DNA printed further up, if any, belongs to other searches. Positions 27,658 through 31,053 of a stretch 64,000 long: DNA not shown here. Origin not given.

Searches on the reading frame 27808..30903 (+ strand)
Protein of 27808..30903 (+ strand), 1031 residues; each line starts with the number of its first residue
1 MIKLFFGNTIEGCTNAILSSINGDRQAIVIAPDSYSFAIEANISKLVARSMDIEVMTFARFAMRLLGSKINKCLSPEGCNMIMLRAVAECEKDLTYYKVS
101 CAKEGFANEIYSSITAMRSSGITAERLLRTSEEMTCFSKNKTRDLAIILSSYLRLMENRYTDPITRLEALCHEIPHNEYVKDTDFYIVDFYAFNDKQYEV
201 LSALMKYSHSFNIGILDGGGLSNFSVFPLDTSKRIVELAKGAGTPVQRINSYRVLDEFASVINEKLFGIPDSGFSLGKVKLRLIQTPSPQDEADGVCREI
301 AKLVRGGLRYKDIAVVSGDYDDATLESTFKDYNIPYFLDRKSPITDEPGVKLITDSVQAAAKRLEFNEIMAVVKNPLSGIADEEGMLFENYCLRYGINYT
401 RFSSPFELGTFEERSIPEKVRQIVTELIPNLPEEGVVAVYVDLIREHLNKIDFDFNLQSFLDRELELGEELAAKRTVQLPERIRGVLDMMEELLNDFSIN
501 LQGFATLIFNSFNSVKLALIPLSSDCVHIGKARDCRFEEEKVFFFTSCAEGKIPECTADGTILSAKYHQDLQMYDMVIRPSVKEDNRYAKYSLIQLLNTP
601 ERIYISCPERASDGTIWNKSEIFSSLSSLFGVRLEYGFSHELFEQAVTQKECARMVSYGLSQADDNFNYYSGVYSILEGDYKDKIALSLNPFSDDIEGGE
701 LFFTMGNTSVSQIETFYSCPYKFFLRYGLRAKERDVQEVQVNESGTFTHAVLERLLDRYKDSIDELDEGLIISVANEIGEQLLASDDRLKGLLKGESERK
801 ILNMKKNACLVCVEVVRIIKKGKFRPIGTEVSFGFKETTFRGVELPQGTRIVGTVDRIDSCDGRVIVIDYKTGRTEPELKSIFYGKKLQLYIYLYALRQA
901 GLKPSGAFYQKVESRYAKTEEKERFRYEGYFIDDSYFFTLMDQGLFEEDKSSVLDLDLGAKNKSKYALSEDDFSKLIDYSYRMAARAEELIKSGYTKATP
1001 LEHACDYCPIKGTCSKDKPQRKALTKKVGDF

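Call 23: search_protein_families(library=pfam, proteins=[window:27808-30903:+], max_evalue=0.001)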
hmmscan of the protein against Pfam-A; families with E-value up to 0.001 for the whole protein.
window:27808-30903:+ (1031 aa): 2 families
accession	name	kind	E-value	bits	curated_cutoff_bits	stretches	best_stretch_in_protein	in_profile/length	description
PF12705.13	PDDEXK_1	-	6.2e-38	131.6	22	1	708-1014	2-246/247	PD-(D/E)XK nuclease superfamily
PF21445.3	ADDB_N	-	7.6e-35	120.9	26.6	1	13-215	14-231/290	ADDB, N-terminal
